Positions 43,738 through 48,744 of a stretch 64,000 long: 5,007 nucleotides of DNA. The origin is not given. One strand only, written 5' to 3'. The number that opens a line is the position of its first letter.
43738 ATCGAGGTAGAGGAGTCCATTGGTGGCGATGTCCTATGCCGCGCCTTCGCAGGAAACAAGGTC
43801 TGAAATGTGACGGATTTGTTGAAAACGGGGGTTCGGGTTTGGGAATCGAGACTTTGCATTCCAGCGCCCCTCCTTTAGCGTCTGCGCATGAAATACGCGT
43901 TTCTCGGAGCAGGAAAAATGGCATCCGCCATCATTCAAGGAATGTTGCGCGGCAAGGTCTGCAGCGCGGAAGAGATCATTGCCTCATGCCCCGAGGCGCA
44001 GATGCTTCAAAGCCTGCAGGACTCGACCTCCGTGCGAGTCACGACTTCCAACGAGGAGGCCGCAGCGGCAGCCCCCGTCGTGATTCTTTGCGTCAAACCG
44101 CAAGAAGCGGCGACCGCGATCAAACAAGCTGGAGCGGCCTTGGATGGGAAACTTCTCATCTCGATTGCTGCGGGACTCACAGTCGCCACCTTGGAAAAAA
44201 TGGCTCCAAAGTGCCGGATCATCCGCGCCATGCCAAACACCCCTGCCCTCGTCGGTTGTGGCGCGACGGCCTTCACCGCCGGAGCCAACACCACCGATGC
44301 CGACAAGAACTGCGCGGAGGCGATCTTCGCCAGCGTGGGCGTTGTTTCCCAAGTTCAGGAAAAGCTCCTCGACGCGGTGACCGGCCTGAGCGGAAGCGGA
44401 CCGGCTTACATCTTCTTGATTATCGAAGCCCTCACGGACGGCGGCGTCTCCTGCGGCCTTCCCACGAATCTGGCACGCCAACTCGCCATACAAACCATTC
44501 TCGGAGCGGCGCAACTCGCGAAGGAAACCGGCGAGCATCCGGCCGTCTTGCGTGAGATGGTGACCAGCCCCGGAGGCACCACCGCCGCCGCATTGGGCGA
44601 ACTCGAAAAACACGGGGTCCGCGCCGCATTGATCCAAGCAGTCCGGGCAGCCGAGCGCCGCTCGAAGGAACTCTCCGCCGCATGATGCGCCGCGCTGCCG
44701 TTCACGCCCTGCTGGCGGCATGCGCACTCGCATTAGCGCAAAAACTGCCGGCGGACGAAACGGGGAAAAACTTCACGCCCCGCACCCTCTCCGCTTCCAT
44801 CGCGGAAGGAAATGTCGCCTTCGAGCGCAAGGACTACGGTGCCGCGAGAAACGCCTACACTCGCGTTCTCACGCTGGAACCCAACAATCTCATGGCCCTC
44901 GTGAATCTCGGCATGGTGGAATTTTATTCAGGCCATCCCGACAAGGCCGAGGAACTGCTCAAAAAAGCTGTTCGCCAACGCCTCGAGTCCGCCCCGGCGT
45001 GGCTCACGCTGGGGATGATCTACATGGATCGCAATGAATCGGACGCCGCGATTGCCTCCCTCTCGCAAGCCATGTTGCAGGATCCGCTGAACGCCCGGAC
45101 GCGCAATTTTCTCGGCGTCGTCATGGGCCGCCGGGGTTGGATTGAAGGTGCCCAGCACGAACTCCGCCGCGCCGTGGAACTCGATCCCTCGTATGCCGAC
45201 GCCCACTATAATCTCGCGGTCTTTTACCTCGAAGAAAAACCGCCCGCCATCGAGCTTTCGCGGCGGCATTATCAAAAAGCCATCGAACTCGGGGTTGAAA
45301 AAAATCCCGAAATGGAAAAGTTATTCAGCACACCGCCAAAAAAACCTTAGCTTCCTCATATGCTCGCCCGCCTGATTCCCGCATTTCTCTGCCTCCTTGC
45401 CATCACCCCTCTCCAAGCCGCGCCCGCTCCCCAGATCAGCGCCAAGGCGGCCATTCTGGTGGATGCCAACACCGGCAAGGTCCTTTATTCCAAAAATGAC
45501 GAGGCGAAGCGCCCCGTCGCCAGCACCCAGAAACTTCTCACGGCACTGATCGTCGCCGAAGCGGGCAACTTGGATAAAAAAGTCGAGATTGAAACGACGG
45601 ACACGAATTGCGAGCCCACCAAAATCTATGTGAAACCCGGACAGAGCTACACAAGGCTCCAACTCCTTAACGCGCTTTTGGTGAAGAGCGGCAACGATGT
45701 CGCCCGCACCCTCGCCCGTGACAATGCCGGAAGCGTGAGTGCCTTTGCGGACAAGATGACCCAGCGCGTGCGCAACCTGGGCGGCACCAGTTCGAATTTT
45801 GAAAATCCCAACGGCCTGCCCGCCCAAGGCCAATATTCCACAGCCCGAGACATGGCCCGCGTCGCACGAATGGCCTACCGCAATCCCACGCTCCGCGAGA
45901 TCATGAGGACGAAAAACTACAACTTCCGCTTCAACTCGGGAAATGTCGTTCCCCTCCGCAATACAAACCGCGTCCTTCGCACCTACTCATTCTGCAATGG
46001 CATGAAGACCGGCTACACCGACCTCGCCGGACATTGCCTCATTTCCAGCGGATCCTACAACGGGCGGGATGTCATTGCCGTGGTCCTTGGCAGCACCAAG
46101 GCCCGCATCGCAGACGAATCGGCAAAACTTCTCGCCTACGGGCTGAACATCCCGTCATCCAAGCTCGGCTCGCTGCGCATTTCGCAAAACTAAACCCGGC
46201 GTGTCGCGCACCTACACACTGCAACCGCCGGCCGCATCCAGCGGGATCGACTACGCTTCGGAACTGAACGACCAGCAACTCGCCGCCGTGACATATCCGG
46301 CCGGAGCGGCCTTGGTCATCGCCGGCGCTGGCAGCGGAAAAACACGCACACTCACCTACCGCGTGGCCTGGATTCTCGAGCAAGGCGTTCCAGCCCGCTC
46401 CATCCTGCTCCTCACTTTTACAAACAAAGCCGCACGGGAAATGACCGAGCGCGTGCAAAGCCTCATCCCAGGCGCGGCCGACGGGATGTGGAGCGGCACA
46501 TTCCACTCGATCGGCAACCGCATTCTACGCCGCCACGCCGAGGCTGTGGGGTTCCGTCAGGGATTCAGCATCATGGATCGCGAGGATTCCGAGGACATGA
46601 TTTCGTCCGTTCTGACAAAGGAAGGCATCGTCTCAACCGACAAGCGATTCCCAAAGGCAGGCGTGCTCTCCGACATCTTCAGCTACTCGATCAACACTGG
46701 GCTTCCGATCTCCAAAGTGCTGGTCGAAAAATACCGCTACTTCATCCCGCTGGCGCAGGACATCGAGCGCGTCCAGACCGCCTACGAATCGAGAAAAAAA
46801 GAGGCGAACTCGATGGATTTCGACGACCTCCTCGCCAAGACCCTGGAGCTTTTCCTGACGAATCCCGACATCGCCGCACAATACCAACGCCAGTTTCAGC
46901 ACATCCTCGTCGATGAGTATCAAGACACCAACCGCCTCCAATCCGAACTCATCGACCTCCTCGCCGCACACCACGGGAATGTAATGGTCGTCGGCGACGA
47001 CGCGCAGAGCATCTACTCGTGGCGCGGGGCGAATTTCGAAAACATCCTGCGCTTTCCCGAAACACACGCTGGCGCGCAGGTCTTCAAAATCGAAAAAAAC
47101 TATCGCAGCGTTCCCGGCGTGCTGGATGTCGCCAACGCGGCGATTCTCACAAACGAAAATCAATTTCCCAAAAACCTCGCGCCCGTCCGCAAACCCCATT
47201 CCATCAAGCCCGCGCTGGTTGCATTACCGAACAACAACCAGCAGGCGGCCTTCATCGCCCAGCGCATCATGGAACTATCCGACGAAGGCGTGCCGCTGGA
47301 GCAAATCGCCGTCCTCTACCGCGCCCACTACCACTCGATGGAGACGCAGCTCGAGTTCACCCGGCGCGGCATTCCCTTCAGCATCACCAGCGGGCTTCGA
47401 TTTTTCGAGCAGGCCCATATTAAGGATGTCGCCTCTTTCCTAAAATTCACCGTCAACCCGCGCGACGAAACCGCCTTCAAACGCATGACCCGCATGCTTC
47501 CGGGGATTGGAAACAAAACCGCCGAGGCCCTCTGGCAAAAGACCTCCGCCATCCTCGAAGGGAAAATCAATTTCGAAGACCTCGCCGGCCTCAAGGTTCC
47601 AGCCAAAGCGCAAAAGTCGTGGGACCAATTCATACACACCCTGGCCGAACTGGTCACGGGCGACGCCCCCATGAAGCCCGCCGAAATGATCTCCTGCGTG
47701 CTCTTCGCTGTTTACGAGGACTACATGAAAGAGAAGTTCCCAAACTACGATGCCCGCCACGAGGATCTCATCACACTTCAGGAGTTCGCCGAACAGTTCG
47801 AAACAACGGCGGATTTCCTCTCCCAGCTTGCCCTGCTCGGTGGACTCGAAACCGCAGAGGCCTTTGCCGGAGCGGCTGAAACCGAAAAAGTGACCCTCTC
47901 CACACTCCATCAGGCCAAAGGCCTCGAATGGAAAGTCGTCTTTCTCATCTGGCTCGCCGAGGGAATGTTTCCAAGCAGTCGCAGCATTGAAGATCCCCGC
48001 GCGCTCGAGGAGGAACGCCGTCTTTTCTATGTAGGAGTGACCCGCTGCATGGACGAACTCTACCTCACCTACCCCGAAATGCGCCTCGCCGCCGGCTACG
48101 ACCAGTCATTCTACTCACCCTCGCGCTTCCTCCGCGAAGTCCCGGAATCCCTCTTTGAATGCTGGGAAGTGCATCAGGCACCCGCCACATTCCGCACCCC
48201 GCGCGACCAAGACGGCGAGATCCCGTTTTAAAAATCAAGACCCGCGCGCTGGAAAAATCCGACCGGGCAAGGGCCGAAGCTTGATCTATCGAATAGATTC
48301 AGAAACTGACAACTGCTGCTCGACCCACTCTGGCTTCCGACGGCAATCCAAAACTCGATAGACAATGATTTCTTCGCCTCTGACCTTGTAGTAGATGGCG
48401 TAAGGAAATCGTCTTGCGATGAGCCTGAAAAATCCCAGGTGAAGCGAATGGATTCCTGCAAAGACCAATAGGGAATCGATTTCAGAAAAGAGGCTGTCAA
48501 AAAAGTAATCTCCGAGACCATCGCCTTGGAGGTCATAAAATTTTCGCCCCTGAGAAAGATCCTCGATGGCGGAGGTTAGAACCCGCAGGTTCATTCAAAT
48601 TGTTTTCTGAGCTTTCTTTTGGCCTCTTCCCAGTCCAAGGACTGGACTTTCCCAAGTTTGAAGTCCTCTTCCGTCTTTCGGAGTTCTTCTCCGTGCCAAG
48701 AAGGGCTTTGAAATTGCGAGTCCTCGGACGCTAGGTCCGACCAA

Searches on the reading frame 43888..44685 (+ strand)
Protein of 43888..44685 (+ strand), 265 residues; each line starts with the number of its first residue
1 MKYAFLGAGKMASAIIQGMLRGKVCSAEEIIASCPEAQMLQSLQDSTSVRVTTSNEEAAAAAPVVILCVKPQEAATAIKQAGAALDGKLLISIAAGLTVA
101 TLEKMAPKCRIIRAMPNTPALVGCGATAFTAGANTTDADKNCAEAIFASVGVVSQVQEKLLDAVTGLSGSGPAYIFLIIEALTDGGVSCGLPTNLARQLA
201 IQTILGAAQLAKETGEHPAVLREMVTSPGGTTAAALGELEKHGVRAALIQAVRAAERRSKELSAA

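Call 15: search_protein_families(library=pfam, proteins=[window:43888-44685:+])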
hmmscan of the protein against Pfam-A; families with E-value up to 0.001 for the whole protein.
window:43888-44685:+ (265 aa): 2 families
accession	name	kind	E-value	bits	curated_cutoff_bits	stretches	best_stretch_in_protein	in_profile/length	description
PF14748.11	P5CR_dimer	-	1e-41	141.9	25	1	158-262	1-105/105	Pyrroline-5-carboxylate reductase dimerisation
PF03807.23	F420_oxidored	-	2.5e-19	70.1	21.6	1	2-96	1-94/94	NADP oxidoreductase coenzyme F420-dependent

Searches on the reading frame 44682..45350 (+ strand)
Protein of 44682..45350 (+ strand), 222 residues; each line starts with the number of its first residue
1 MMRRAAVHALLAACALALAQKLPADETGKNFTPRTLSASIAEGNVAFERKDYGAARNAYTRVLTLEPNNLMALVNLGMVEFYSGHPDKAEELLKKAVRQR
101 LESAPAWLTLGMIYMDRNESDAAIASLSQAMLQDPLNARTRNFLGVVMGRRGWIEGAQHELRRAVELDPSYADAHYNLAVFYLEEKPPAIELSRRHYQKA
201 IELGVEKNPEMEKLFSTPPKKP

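Call 15: search_protein_families(library=pfam, proteins=[window:44682-45350:+])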
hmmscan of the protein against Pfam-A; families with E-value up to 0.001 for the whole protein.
window:44682-45350:+ (222 aa): 19 families
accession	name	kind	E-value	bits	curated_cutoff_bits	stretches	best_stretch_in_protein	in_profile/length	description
PF07719.23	TPR_2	-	5.3e-22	76.5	27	1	41-69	6-34/34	Tetratricopeptide repeat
PF13414.12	TPR_11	-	9.4e-21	73.7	26.8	1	152-183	8-39/42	TPR repeat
PF00515.34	TPR_1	-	1.2e-19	69.6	27.8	0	43-69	8-34/34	Tetratricopeptide repeat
PF13432.12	TPR_16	-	5.7e-19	68.7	32.7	2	41-99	2-60/65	Tetratricopeptide repeat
PF14559.12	TPR_19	-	1e-16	61.5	25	2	83-139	4-60/68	Tetratricopeptide repeat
PF13181.12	TPR_8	-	3e-16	58.6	25.7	0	104-134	1-31/34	Tetratricopeptide repeat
PF13431.12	TPR_17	-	4.6e-15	55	24.4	1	162-200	3-32/34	Tetratricopeptide repeat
PF13428.12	TPR_14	-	1e-12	47.8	23.5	0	72-110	3-41/44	Tetratricopeptide repeat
PF13424.12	TPR_12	-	7e-12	45.8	30.1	1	44-99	11-74/77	Tetratricopeptide repeat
PF23914.1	TPR_CcmH_CycH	-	2.9e-09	37.4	42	1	43-126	57-143/158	Cytochrome c-type biogenesis protein H TPR domain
PF13371.12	TPR_9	-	9.3e-08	32.4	35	0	44-99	3-58/73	Tetratricopeptide repeat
PF25064.1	ARM_TT21_5th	-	2.8e-06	28.1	27.8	0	44-100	9-65/117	TT21 fifth ARM repeats domain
PF13174.12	TPR_6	-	3.4e-06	27.8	26.3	0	106-133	2-29/33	Tetratricopeptide repeat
PF25063.1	ARM_TT21_C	-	1.1e-05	25.8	35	1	48-186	33-178/209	Tetratricopeptide repeat protein 21 C-terminal ARM domain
PF24575.1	TPR_Slam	-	1.5e-05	25.8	35.2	0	39-90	50-101/104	Surface lipoprotein assembly modifier, N-terminal TPR repeats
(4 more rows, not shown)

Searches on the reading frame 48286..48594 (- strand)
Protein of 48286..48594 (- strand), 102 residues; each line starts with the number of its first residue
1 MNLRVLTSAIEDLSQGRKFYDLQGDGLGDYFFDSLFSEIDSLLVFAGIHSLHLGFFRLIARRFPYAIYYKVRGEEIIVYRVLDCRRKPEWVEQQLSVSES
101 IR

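Call 16: search_protein_families(library=pfam, proteins=[window:48286-48594:-])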
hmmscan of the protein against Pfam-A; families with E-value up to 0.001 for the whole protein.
window:48286-48594:- (102 aa): 1 family
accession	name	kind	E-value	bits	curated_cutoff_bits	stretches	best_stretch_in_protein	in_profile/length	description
PF05016.21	ParE_toxin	-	9.9e-05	23.3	23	1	6-87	4-88/89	ParE toxin of type II toxin-antitoxin system, parDE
